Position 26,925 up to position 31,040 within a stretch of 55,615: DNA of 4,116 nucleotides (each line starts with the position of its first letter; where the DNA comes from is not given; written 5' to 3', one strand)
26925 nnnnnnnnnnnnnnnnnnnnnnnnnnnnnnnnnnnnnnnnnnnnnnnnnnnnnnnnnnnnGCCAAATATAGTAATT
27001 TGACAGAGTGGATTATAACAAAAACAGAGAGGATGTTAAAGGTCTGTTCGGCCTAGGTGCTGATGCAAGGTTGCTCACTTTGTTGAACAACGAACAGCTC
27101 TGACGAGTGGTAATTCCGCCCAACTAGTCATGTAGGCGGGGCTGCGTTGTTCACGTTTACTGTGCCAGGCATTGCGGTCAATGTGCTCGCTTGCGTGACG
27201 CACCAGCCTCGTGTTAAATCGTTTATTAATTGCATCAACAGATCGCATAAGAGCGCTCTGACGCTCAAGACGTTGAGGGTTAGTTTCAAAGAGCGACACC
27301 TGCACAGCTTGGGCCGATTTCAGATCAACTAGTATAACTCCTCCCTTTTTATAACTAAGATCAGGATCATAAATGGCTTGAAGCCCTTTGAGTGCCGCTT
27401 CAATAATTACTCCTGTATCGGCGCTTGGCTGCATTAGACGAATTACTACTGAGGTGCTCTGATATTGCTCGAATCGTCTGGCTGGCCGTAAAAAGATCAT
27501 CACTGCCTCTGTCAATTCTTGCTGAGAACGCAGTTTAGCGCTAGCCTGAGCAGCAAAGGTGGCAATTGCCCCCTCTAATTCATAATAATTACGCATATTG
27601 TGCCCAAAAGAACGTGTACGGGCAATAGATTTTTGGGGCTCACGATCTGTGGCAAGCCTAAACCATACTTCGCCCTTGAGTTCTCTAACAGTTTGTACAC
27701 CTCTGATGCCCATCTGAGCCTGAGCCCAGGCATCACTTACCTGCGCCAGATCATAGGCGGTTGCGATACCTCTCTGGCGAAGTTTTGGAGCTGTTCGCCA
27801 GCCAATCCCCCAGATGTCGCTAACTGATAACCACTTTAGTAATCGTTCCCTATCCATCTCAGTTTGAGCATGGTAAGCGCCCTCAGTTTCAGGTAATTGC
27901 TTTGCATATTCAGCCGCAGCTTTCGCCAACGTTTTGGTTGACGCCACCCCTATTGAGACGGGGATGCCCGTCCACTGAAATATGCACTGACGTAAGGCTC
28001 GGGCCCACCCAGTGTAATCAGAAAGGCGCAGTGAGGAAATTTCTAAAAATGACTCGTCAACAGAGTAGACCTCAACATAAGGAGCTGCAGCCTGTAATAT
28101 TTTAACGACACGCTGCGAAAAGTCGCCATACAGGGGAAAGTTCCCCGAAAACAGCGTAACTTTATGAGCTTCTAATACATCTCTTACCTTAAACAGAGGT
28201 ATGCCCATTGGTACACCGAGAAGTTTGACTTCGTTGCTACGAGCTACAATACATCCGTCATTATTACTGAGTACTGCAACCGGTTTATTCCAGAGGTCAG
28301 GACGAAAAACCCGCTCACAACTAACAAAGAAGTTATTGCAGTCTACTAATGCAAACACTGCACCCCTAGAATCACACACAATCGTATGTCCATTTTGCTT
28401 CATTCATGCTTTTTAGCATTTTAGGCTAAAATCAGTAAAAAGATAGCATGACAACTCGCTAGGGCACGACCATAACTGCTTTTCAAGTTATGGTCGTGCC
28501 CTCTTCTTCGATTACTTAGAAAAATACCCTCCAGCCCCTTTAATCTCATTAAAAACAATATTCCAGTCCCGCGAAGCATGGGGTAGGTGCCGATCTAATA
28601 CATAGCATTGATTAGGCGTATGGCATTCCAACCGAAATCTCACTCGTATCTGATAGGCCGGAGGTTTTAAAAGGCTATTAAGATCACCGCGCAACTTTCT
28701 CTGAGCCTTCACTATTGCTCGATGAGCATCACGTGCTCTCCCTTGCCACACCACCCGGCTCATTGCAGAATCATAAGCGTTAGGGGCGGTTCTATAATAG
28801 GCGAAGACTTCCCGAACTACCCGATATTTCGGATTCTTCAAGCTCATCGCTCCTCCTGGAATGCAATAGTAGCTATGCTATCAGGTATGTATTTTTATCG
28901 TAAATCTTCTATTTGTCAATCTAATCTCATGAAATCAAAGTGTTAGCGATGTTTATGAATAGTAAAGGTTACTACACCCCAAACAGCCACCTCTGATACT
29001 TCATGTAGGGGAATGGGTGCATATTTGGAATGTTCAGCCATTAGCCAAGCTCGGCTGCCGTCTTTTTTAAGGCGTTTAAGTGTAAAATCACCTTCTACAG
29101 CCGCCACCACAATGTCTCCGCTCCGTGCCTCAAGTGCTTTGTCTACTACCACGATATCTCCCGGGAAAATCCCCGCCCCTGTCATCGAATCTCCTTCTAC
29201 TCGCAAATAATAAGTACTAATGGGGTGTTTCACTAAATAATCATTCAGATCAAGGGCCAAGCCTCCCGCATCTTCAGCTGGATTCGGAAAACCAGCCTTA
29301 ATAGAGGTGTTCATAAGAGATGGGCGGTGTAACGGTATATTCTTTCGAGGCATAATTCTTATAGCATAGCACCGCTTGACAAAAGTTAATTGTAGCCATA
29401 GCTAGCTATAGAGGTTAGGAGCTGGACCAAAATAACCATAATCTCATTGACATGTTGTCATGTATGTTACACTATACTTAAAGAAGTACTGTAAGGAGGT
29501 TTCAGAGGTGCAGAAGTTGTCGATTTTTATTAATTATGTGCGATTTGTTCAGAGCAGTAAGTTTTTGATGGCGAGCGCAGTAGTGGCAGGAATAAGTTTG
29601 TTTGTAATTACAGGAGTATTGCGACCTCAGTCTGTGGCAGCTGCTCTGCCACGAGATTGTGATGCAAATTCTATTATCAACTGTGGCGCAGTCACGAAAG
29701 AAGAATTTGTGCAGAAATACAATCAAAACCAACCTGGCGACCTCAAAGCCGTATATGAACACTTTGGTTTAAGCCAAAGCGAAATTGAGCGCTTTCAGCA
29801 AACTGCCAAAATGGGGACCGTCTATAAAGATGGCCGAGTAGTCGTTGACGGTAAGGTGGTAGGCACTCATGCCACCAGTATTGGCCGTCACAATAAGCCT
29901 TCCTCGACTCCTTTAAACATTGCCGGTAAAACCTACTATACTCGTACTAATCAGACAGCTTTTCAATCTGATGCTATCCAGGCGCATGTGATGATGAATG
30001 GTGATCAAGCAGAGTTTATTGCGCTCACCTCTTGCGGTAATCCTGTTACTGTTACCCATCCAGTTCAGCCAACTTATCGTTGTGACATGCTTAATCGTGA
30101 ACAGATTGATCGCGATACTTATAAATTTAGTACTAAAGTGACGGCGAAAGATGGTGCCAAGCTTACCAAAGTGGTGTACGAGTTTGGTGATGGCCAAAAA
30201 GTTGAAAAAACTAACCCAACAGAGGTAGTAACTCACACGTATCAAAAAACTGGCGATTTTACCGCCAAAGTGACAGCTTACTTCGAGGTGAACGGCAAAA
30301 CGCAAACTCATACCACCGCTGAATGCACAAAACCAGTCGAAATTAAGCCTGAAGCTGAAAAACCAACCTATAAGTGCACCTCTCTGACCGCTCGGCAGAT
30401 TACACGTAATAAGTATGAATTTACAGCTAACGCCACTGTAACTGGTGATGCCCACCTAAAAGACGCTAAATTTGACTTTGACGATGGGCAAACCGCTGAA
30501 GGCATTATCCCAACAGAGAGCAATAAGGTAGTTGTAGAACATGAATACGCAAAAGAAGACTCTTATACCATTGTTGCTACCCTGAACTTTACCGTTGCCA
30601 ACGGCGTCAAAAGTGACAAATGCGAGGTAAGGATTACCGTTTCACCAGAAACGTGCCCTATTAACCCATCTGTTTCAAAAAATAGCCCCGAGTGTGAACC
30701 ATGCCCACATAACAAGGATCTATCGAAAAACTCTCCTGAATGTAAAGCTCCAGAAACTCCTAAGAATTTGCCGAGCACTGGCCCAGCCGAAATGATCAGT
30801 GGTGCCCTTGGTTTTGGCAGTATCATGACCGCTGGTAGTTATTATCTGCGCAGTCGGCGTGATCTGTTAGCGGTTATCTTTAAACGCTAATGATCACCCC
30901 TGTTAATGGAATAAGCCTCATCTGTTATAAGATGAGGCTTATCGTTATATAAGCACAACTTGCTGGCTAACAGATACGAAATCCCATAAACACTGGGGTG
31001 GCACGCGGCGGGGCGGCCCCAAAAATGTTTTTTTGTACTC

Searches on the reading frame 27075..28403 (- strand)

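Call 71: search_protein_families(library=pfam, proteins=[window:27075-28403:-], max_evalue=0.0001)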
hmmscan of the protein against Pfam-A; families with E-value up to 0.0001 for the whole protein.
window:27075-28403:- (442 aa): 4 families
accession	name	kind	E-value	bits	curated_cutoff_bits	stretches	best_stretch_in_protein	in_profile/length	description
PF00817.25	IMS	-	1.6e-34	119.4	23.2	1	20-164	1-147/148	impB/mucB/samB family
PF13438.11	DUF4113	-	1.2e-16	60.9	24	1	384-434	2-51/51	Domain of unknown function (DUF4113)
PF11799.13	IMS_C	-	1.3e-16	61.4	20.7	1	258-371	2-109/109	impB/mucB/samB family C-terminal domain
PF11798.14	IMS_HHH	-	1.8e-05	25.1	24.4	1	184-213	3-32/32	IMS family HHH motif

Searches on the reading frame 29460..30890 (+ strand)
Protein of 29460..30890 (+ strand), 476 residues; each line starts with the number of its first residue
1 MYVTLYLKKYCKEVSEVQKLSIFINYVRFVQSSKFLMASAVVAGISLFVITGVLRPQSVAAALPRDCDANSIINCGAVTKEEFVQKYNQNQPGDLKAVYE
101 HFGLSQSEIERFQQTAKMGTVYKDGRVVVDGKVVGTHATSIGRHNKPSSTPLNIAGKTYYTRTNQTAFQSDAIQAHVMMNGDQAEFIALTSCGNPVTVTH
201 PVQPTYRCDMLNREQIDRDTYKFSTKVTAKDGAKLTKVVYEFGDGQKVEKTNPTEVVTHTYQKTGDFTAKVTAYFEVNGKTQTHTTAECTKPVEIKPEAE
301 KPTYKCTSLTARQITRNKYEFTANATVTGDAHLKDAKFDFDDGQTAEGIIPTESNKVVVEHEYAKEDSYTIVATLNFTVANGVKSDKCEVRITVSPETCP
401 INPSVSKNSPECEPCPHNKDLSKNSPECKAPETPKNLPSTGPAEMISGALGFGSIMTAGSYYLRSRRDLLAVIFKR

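Call 71: search_protein_families(library=pfam, proteins=[window:29460-30890:+], max_evalue=0.0001)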
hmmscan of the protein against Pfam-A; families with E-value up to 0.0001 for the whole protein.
window:29460-30890:+ (476 aa): 2 families
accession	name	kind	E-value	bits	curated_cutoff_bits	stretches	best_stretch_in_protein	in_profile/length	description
PF18911.6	PKD_4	-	3.9e-13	49.7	27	2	214-285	13-80/85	PKD domain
PF00801.26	PKD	-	2.4e-09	37.5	23.5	1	220-284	16-76/80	PKD domain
